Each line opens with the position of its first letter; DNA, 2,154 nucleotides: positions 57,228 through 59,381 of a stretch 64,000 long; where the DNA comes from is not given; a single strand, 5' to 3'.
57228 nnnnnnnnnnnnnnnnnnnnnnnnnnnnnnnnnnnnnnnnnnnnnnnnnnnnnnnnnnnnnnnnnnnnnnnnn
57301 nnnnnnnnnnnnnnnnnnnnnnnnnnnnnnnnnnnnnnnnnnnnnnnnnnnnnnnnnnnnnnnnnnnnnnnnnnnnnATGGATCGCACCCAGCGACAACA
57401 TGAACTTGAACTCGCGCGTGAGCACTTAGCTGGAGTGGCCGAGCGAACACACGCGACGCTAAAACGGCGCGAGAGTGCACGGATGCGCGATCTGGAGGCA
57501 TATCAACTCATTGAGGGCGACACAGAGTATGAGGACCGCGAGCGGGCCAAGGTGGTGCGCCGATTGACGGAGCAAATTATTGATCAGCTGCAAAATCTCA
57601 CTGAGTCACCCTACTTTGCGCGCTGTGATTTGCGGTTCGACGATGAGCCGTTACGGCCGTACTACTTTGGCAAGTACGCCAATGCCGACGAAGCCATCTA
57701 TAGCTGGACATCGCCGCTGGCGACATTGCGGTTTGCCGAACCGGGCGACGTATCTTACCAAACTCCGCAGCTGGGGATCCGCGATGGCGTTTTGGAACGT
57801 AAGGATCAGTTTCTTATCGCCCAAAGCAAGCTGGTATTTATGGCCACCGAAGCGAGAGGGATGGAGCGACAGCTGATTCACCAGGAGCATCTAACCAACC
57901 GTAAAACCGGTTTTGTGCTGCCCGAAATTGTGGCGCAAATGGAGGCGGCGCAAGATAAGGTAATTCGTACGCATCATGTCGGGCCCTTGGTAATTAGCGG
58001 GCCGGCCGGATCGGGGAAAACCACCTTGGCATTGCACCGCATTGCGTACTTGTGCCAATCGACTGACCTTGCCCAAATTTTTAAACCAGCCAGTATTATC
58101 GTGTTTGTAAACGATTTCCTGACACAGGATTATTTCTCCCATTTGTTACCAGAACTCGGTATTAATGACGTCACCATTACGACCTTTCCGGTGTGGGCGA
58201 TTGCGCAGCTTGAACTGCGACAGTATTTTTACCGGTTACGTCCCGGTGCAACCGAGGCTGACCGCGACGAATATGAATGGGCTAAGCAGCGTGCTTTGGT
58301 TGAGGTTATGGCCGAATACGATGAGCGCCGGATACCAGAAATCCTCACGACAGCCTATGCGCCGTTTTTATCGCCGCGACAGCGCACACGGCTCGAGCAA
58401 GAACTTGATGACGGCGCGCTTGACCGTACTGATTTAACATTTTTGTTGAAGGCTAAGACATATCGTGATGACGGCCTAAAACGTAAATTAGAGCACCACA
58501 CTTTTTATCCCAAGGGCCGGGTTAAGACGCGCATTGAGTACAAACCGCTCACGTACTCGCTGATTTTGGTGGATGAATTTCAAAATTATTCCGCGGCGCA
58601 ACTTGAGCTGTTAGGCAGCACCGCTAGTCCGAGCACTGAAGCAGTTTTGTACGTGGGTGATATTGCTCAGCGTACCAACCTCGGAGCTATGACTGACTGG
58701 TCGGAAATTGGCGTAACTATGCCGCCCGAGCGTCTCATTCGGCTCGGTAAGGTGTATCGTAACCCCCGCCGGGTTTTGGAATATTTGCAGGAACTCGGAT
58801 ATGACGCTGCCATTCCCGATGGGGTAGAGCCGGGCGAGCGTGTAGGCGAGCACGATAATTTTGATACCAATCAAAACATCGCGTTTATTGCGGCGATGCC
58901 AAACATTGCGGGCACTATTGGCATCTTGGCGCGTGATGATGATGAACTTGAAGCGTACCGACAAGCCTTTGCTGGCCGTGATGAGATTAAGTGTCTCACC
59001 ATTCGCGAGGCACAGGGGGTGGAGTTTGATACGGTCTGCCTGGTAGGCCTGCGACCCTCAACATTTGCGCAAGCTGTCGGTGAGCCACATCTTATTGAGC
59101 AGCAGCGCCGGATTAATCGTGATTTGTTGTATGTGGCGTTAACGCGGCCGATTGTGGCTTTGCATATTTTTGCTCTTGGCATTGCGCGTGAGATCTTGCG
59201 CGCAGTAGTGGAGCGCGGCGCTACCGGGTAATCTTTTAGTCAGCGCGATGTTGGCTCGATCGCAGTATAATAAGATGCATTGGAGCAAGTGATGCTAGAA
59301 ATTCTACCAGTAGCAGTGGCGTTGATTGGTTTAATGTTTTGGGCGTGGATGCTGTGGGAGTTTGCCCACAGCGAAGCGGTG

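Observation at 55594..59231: Tightly coupled four-gene unit: YajQ nucleotide-binding protein, histidine phosphatase, small nucleotidyltransferase, HelD-like helicase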

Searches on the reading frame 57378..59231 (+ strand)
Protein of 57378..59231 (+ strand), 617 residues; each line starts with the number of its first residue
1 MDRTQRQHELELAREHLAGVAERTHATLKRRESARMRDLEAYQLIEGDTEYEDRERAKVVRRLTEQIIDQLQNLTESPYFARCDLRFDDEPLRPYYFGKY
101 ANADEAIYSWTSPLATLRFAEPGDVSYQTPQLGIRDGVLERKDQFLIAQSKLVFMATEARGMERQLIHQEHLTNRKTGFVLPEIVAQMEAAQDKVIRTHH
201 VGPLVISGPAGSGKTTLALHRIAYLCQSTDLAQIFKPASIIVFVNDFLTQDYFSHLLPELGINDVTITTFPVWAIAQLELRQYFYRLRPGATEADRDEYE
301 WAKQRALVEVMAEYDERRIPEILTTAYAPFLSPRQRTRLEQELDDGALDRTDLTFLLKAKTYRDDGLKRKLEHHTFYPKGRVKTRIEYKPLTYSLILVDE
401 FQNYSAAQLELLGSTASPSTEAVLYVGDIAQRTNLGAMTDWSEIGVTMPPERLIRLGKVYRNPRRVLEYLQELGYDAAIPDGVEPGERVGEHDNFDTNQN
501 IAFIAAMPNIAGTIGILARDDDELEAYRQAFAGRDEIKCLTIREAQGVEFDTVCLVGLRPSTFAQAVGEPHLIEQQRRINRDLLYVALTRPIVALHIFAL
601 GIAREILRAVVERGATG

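Call 8: search_protein_families(library=pfam, proteins=[window:57378-59231:+], max_evalue=0.1)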
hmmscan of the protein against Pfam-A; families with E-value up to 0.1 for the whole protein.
window:57378-59231:+ (617 aa): 17 families
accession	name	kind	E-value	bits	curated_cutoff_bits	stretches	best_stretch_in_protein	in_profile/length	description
PF00580.27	UvrD-helicase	-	6.2e-10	39.7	23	1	189-431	2-250/271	UvrD/REP helicase N-terminal domain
PF01443.25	Viral_helicase1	-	6.3e-09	36.4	21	1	391-598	58-227/228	Viral superfamily 1 RNA helicase core domain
PF13245.12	AAA_19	-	1.5e-08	35.3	25.1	2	384-434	82-131/134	AAA domain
PF13361.12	UvrD_C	-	7.6e-06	26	25.6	1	532-597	284-345/350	UvrD-like helicase C-terminal domain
PF13604.12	AAA_30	-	1.1e-05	25.7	27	1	394-441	90-137/191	AAA domain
PF20720.3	nSTAND3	-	0.00023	21.3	27.2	1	190-251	9-78/155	Novel STAND NTPase 3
PF13401.12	AAA_22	-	0.00063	20.5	27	0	200-226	4-30/130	AAA domain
PF02562.22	PhoH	-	0.0008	19.4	27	0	194-229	11-47/205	PhoH-like protein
PF13191.12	AAA_16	-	0.0018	19.2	32.6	1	187-239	11-52/167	AAA ATPase domain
PF13538.12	UvrD_C_2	-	0.0019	18.5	27.4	0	539-590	4-44/52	UvrD-like helicase C-terminal domain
PF05729.18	NACHT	-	0.0092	16.3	26.7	1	204-234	3-32/167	NACHT domain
PF24883.2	NPHP3_N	-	0.013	16.2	24.8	1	203-233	24-54/164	Nephrocystin 3, N-terminal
PF25199.1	nSTAND_NTPase5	-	0.02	15.1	34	1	204-227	44-66/145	Novel STAND NTPase 5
PF00931.28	NB-ARC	-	0.028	14.1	23.5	1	187-218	4-35/248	NB-ARC domain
PF04851.21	ResIII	-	0.06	13.7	22.5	0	199-231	21-53/164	Type III restriction enzyme, res subunit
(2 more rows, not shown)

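Call 9: search_protein_families(library=ncbifam, proteins=[window:57378-59231:+], max_evalue=0.1)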
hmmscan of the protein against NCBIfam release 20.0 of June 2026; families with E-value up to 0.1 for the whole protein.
window:57378-59231:+ (617 aa): 12 families
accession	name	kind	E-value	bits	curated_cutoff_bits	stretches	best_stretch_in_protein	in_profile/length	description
NF041464.1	HelD_BACSU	equivalog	8.9e-36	123.1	419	2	55-279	77-302/779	RNA polymerase recycling motor HelD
NF041258.1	motor_HelR_2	exception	1.4e-20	73.1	1100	2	176-269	159-250/713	RNA polymerase recycling motor ATPase HelR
NF041465.1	HelD_MYCSM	equivalog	7.5e-20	70.6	1051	2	177-269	165-255/719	RNA polymerase recycling motor HelD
NF041254.1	motor_HelR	exception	2.5e-18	65.7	750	2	182-269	182-267/706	RNA polymerase recycling motor ATPase HelR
TIGR01073.1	pcrA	equivalog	2e-14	52.9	911.2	2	517-596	534-606/725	DNA helicase PcrA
NF008743.0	PRK11773.1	equivalog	1.6e-11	43.3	965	2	528-597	545-612/720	DNA helicase II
TIGR01075.1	uvrD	equivalog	1.2e-09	37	1144.45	1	528-597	540-607/715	DNA helicase II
TIGR01074.1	rep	equivalog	7.2e-08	31.1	951.45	1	191-468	5-284/668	DNA helicase Rep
NF008276.0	PRK11054.1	equivalog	6e-05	21.7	543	1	188-272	197-277/684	DNA helicase IV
NF041000.1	ATPase_ComGA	equivalog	0.0089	15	300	1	187-231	114-157/267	competence type IV pilus ATPase ComGA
TIGR01526.1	nadR_NMN_Atrans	equivalog_domain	0.02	14.1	341.15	0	322-373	243-291/325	nicotinamide-nucleotide adenylyltransferase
TIGR01448.2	helicase_RecD2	equivalog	0.057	11.5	500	0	383-437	399-452/713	SF1B family DNA helicase RecD2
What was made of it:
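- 57378..59231 (+): HelD-like SF1 ATPase (617 aa). It has an N-terminal antiparallel coiled coil (residues 3-76, acidic tip), a beta domain carrying S109-W110-T-S-P, Walker A at 208-215, a helical insertion at about 270-392 (short clamp arm), DEFQN at 399-403 and a 2A domain. This is a backbone gene of the clade. NCBIfam HelD_BACSU 9e-36, below its cutoff (call 9).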

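Call 10: search_protein_families(library=padloc, proteins=[window:57378-59231:+], max_evalue=0.1)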
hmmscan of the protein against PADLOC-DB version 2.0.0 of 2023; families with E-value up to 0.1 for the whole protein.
window:57378-59231:+ (617 aa): 36 families (the best 25 are shown)
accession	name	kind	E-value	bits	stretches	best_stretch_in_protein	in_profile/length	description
PDLC01087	C3a187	-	2.4e-15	54.4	3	180-321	183-317/559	NERD+UvrD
PDLC00103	GajB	-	4.2e-14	50.4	2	517-591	501-568/612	UrvD helicase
PDLC00127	GajB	-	2.8e-11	40.7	2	522-599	491-566/594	UrvD helicase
PDLC00114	GajB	-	4.3e-11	40.1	2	532-595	543-607/635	UrvD helicase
PDLC03802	RTasHel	-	1.5e-10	38.6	1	189-229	7-46/675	DRT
PDLC00132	GajB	-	7.4e-10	36.1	3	188-233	4-48/625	UrvD helicase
PDLC00134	GajB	-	4e-08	30.7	2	391-433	211-253/431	UrvD helicase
PDLC00117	GajB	-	7.7e-08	29.3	1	531-599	509-574/604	UrvD helicase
PDLC00121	GajB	-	9.9e-08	29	1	393-471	203-280/565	UrvD helicase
PDLC04140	mad8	-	1.1e-07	29.7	1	202-407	28-206/314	mads_8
PDLC00123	GajB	-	1.5e-07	28.5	1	519-594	426-502/540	UrvD helicase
PDLC00107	GajB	-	3.2e-07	27.4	2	192-232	20-59/587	UrvD helicase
PDLC00104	GajB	-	3.5e-07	27.3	1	190-227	6-40/574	UrvD helicase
PDLC00116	GajB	-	3e-06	24.2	1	391-434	158-201/557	UrvD helicase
PDLC00130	GajB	-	1.4e-05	21.6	1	393-432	206-245/589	UrvD helicase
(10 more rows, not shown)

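Call 11: search_solved_structures(query=window:57378-59231:+, max_evalue=0.01, show_alignments=2)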
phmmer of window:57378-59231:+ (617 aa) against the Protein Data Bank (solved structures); distinct sequences matched with E-value up to 0.01: 9.
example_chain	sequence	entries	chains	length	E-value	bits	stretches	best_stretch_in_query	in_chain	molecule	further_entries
6wvk_H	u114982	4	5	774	9.1e-25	90.5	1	54-273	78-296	DNA helicase IV | DNA helicase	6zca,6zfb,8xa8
6yxu_H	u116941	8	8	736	1.5e-14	56.8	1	172-269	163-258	RNA polymerase-associated transcription factor HelD | Helicase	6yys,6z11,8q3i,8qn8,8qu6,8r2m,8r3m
1pjr_A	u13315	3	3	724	2e-10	43.2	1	179-470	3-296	PCRA | ATP-DEPENDENT HELICASE PCRA | HELICASE PCRA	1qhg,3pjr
4c2u_A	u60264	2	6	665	3.6e-07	32.4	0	185-472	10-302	DNA HELICASE II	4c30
4c2t_A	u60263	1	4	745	5.6e-07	31.8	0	185-472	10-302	DNA HELICASE II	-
2pjr_A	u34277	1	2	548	1.1e-05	27.5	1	179-472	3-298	PROTEIN (HELICASE PCRA)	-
1qhh_A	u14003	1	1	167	7.6e-05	24.7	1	179-233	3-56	PROTEIN (PCRA (SUBUNIT))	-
3lfu_A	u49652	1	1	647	0.00012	24.1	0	528-595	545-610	DNA helicase II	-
2is1_A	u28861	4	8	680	0.00014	23.8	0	528-595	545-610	DNA helicase II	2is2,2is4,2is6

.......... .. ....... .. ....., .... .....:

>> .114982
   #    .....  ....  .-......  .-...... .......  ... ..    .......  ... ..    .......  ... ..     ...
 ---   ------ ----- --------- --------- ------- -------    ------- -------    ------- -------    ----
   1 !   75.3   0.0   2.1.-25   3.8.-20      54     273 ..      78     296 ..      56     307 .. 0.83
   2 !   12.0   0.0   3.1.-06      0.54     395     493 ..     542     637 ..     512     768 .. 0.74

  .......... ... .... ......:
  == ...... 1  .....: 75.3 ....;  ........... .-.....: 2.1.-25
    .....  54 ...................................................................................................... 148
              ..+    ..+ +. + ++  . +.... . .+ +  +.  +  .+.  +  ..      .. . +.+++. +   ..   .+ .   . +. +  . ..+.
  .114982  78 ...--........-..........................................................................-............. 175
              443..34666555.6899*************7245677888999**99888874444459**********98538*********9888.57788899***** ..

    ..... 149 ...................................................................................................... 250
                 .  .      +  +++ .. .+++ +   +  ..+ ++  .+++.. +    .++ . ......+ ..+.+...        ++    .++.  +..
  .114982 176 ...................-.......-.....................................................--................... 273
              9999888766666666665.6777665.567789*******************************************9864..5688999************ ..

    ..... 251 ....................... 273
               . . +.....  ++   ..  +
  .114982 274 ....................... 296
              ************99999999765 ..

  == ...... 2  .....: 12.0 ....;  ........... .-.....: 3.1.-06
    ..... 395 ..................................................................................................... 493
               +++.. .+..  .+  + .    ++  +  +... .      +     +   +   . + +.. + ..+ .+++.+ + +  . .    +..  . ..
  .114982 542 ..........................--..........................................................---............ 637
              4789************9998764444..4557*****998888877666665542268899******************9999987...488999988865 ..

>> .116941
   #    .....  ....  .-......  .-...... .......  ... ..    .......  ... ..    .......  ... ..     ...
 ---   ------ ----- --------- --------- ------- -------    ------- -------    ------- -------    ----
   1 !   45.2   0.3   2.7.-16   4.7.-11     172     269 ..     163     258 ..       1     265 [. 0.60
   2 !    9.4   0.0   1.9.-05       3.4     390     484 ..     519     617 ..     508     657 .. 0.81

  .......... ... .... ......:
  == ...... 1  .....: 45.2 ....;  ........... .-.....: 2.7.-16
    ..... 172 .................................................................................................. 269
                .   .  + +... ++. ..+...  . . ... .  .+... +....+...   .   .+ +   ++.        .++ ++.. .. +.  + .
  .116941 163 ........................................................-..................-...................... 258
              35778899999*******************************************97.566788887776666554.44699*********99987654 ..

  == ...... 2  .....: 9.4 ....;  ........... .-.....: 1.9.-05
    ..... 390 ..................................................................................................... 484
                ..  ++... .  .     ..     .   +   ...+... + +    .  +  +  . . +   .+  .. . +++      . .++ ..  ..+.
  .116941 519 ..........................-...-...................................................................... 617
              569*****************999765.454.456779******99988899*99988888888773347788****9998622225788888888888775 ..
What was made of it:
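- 57378..59231 (+): B. subtilis HelD 6wvk_H 9e-25 (call 11).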

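Call 19: find_homologous_proteins(query=window:57378-59231:+, max_evalue=1e-10)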
Query window:57378-59231:+ (617 aa): 970 proteins with E <= 1e-10 among 8000 candidates; the best 120 are listed.
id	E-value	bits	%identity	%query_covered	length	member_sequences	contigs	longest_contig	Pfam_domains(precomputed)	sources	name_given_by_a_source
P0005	0.0e+0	1386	100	100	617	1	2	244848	PF01443.25,PF13604.13,PF13361.13,PF13245.13,PF00580.28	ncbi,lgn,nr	ncbi:AAA family ATPase [Candidatus Saccharibacteria bacterium]|nr:AAA family ATPase [Candidatus Sacc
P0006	1.8e-285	966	72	100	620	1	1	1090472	PF13538.13,PF01443.25,PF13604.13,PF13245.13,PF00580.28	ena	-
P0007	3.9e-271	919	69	100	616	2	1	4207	PF13538.13,PF13087.13,PF01443.25,PF13604.13,PF13361.13,PF13245.13,PF00580.28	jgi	jgi:DNA helicase IV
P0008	2.3e-215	735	56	100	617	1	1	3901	PF01443.25,PF13361.13,PF13245.13,PF00580.28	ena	-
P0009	2.1e-187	643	52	99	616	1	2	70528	PF13538.13,PF01443.25,PF13604.13,PF13361.13,PF13245.13,PF13401.13,PF00580.28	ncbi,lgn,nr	ncbi:MAG TPA: UvrD-helicase domain-containing protein [Candidatus Saccharimonadia bacterium]|nr:UvrD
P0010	1.1e-184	634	50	99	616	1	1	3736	PF13538.13,PF01443.25,PF13604.13,PF13361.13,PF13245.13,PF00580.28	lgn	-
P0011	1.1e-184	633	50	97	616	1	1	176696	PF13538.13,PF01443.25,PF13604.13,PF13361.13,PF13245.13,PF00580.28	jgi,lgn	jgi:DNA helicase IV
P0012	4.9e-184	631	52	91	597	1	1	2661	PF13538.13,PF01443.25,PF13604.13,PF13361.13,PF13245.13,PF00580.28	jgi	-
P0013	4.9e-184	631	52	93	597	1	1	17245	PF13538.13,PF01443.25,PF13604.13,PF13361.13,PF13245.13,PF00580.28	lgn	-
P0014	1.3e-183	630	49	99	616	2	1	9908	PF13538.13,PF01443.25,PF13604.13,PF13361.13,PF13245.13,PF00580.28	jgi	-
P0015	8.6e-182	624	51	99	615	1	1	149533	PF13538.13,PF01443.25,PF13361.13,PF13245.13,PF00580.28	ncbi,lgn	-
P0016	3.1e-181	622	49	99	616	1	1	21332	PF13538.13,PF01443.25,PF13604.13,PF13361.13,PF13245.13,PF00580.28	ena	-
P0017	2.2e-174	599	49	99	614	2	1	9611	PF13538.13,PF01443.25,PF13604.13,PF13361.13,PF13245.13,PF00580.28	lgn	-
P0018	2.6e-174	599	50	97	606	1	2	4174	PF13538.13,PF01443.25,PF13361.13,PF13245.13,PF00580.28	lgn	-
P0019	2.8e-173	596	49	99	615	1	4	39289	PF13538.13,PF01443.25,PF13361.13,PF13245.13,PF00580.28,PF02562.23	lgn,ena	-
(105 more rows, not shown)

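Call 20: find_encoding_contigs(protein=P0006, flank=8000, max_places=2)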
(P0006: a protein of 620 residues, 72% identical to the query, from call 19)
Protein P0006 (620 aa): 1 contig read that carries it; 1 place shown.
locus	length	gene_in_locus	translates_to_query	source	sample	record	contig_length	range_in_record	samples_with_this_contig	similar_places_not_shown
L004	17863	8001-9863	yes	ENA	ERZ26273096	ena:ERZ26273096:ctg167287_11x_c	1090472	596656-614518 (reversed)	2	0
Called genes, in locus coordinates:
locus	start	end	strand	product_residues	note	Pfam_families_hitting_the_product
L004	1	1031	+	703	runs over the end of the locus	PF01138:RNase_PH, PF03725:RNase_PH_C, PF03726:PNPase, PF01138:RNase_PH, PF00013:KH_1, PF00575:S1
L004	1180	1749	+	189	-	PF03167:UDG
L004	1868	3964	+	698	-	PF23023:Anti-Pycsar_Apyc1 (faint), PF00753:Lactamase_B, PF12706:Lactamase_B_2 (weak), PF22505:RNase_J_b_CASP, PF07521:RMMBL (weak), PF17770:RNase_J_C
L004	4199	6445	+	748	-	PF13491:FtsK_4TM, PF17854:FtsK_alpha, PF01580:FtsK_SpoIIIE, PF09397:FtsK_gamma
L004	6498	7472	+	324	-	PF13413:HTH_25, PF13464:RodZ_C (weak)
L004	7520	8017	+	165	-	PF04461:YajQ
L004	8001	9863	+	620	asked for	PF00580:UvrD-helicase, PF13245:AAA_19, PF13604:AAA_30 (faint), PF01443:Viral_helicase1, PF13538:UvrD_C_2 (faint)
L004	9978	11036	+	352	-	PF00154:RecA_N, PF08423:Rad51, PF06745:ATPase, PF01637:ATPase_2 (faint), PF13481:AAA_25 (faint), PF27531:MT3502_N (weak), PF02283:CobU (weak), PF21096:RecA_C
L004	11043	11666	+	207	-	PF27462:RecX_N (faint), PF21982:RecX_HTH1, PF02631:RecX_HTH2, PF21981:RecX_HTH3 (weak)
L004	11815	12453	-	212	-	PF05239:PRC (faint)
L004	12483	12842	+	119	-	PF01250:Ribosomal_S6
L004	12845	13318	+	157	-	PF00436:SSB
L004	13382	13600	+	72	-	PF01084:Ribosomal_S18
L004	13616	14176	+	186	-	PF08207:EFP_N, PF01132:EFP, PF09285:Elong-fact-P_C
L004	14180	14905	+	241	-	PF01479:S4, PF01728:FtsJ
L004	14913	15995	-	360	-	PF01926:MMR_HSR1, PF02421:FeoB_N, PF06071:YchF-GTPase_C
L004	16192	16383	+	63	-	-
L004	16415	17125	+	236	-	PF12146:Hydrolase_4, PF00561:Abhydrolase_1, PF12697:Abhydrolase_6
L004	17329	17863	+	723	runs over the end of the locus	-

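Call 21: find_encoding_contigs(protein=P0009, flank=8000, max_places=2)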
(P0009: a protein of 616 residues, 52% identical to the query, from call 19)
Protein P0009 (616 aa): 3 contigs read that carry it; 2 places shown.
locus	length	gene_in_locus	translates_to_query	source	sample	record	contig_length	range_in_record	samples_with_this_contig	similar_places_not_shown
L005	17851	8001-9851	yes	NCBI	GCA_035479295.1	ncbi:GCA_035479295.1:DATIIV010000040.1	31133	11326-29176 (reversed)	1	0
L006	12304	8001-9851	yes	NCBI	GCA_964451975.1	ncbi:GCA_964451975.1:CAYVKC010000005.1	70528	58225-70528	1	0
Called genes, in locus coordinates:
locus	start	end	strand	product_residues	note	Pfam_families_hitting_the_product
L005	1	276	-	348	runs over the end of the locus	-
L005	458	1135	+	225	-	PF01066:CDP-OH_P_transf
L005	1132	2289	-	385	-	-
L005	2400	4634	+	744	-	PF13491:FtsK_4TM, PF17854:FtsK_alpha, PF01580:FtsK_SpoIIIE, PF09397:FtsK_gamma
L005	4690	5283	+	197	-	PF12697:Abhydrolase_6 (faint)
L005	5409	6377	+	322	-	PF13413:HTH_25, PF09136:Glucodextran_B (weak), PF13464:RodZ_C (weak)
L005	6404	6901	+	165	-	PF04461:YajQ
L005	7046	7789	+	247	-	-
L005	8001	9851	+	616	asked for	PF00580:UvrD-helicase (weak), PF13245:AAA_19, PF13604:AAA_30 (faint), PF13401:AAA_22 (faint), PF13361:UvrD_C, PF01443:Viral_helicase1, PF13538:UvrD_C_2 (faint)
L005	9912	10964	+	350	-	PF00154:RecA_N, PF08423:Rad51, PF06745:ATPase (weak), PF27531:MT3502_N, PF21096:RecA_C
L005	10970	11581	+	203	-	PF27462:RecX_N, PF21982:RecX_HTH1, PF02631:RecX_HTH2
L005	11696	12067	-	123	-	-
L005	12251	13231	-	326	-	PF13936:HTH_38, PF00665:rve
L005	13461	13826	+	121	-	PF01250:Ribosomal_S6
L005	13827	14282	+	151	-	PF00436:SSB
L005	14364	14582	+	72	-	PF01084:Ribosomal_S18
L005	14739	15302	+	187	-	PF08207:EFP_N, PF01132:EFP, PF09285:Elong-fact-P_C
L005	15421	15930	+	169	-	-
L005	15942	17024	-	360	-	PF01926:MMR_HSR1, PF02421:FeoB_N, PF06071:YchF-GTPase_C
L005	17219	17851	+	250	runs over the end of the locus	PF01070:FMN_dh (faint), PF01180:DHO_dh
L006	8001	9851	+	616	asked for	PF00580:UvrD-helicase (weak), PF13245:AAA_19, PF13604:AAA_30 (faint), PF13401:AAA_22 (faint), PF13361:UvrD_C, PF01443:Viral_helicase1, PF13538:UvrD_C_2 (faint)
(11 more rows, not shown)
